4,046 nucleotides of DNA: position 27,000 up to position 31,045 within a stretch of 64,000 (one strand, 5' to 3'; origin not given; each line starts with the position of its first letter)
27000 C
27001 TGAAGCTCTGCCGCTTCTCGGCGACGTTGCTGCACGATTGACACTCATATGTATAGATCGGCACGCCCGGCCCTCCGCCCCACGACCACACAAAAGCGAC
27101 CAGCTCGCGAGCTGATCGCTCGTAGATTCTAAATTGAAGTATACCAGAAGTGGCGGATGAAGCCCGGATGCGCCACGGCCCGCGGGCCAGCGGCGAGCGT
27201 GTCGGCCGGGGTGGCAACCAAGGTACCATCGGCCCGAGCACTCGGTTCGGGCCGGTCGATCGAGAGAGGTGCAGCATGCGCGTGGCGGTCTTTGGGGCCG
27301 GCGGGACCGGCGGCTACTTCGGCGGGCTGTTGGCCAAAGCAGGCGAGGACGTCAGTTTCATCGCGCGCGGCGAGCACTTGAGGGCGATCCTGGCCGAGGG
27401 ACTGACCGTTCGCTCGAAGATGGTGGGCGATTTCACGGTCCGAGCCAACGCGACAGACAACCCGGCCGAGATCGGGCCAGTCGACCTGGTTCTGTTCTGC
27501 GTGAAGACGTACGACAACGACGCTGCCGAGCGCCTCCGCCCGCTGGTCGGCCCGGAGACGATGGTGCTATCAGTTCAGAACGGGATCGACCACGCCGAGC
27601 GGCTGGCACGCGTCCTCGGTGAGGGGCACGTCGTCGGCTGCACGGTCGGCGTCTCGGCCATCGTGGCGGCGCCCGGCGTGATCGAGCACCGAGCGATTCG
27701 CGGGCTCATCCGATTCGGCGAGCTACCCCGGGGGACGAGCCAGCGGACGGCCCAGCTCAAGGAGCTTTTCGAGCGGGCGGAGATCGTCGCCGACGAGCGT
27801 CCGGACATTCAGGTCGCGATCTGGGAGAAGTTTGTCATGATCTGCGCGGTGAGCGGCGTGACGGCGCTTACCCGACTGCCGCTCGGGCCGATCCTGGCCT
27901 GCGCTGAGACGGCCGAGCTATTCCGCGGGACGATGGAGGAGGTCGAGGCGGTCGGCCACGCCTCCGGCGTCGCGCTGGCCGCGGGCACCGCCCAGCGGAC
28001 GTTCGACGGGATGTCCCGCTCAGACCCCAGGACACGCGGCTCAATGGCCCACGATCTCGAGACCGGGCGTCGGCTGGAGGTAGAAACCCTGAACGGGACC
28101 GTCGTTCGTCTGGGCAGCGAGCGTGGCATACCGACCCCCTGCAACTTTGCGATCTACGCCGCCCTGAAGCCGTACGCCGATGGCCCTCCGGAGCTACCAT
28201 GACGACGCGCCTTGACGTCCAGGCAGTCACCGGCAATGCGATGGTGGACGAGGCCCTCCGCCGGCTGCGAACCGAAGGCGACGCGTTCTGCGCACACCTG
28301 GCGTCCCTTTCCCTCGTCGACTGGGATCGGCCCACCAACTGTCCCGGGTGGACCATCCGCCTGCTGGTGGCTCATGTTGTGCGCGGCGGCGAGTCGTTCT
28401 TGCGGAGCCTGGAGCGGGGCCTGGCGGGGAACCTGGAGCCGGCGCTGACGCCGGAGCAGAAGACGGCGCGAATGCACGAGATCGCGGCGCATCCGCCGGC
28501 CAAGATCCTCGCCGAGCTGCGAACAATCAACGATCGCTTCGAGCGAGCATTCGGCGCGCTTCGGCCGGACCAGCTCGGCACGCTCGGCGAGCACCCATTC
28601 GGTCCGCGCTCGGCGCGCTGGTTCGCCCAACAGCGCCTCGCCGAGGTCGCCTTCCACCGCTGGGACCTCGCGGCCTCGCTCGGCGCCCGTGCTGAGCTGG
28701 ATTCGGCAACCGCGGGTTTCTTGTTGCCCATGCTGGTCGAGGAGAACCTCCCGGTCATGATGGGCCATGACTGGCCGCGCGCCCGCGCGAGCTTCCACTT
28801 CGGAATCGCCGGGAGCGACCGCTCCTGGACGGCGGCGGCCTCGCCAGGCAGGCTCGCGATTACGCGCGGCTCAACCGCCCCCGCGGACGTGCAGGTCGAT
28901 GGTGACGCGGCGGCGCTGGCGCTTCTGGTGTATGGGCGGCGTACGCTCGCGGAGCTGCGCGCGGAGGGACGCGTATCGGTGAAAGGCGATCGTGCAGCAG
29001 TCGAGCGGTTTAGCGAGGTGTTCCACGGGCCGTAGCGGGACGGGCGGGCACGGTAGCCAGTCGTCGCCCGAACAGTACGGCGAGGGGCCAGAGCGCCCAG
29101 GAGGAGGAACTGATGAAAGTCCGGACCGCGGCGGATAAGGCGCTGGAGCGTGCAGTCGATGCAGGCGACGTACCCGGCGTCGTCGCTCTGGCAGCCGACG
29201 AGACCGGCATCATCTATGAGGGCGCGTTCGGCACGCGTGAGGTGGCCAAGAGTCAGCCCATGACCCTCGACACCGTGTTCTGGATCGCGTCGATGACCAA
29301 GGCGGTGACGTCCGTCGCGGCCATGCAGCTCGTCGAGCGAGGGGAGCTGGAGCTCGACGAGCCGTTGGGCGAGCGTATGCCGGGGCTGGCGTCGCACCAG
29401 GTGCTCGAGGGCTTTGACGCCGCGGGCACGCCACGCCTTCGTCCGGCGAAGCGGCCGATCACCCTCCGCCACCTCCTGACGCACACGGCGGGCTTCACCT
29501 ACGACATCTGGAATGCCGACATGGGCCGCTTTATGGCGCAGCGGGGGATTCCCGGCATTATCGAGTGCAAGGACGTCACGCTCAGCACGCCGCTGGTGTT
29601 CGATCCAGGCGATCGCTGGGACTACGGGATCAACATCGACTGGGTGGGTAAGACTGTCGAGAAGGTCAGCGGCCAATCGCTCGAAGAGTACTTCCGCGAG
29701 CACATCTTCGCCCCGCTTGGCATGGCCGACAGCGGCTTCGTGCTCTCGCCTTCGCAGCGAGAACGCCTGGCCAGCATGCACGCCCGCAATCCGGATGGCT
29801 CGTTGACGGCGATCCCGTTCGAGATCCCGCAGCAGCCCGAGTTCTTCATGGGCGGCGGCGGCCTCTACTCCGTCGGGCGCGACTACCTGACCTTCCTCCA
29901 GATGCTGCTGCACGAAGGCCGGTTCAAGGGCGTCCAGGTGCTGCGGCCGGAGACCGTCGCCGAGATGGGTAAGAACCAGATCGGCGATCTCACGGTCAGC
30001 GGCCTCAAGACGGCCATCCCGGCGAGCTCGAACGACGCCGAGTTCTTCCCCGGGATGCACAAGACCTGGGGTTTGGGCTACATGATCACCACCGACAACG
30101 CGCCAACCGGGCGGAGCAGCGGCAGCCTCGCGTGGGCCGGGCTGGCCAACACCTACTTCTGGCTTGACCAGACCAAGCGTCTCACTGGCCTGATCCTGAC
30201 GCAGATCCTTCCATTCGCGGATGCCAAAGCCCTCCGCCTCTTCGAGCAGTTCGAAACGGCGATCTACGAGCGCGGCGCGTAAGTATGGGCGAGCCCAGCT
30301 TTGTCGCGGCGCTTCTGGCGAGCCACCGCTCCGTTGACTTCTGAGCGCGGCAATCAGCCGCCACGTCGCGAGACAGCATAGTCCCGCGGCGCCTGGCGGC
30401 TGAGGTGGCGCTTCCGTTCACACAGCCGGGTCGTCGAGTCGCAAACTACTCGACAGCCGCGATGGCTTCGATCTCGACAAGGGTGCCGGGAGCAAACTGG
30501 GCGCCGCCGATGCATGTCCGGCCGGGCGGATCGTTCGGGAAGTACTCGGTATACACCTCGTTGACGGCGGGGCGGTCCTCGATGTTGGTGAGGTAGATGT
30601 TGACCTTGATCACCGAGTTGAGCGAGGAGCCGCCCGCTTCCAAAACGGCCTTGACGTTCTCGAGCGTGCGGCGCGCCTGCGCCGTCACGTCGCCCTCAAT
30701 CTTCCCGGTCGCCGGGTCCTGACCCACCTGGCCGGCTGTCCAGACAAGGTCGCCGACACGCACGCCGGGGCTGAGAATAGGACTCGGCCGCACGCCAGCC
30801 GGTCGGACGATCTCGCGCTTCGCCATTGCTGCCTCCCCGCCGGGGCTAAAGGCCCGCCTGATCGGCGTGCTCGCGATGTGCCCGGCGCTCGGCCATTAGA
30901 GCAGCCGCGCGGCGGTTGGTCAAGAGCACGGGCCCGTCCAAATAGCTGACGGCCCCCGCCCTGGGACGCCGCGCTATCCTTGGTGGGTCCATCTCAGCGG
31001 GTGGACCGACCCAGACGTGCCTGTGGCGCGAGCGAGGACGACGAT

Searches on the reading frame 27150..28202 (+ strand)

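Call 18: search_protein_families(library=pfam, max_evalue=0.001, proteins=[window:27150-28202:+])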
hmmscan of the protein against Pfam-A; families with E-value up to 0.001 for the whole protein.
window:27150-28202:+ (350 aa): 2 families
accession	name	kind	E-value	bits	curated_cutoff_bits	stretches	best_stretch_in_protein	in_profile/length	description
PF02558.23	ApbA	-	7.4e-37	126.7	22.2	1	45-193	1-149/150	Ketopantoate reductase PanE/ApbA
PF08546.17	ApbA_C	-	4.4e-30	105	22.7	1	219-342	1-124/125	Ketopantoate reductase PanE/ApbA C terminal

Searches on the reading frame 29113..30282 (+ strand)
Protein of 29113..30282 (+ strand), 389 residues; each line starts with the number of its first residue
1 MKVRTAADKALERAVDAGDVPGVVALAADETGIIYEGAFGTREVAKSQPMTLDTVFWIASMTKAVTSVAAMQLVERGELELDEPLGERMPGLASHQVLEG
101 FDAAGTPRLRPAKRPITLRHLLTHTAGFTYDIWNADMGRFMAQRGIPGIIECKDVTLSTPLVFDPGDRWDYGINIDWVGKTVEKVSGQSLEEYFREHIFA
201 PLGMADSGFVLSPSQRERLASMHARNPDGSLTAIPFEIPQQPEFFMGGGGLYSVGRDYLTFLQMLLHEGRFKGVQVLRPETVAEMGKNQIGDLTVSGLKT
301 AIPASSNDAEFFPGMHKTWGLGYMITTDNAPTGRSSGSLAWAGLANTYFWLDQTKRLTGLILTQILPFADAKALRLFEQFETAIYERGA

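Call 18: search_protein_families(library=pfam, max_evalue=0.001, proteins=[window:29113-30282:+])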
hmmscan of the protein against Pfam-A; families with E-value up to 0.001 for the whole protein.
window:29113-30282:+ (389 aa): 1 family
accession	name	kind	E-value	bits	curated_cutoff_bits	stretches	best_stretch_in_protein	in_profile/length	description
PF00144.29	Beta-lactamase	-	2.3e-61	208.2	27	1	8-372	2-318/329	Beta-lactamase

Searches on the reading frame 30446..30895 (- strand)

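Call 44: search_protein_families(library=pfam, max_evalue=0.0001, proteins=[window:30446-30895:-])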
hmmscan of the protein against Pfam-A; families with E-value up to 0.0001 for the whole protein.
window:30446-30895:- (149 aa): 1 family
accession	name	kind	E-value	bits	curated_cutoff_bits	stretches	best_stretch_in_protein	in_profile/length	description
PF01042.26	Ribonuc_L-PSP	-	1e-31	109.9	27.3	1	41-148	11-121/121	Endoribonuclease L-PSP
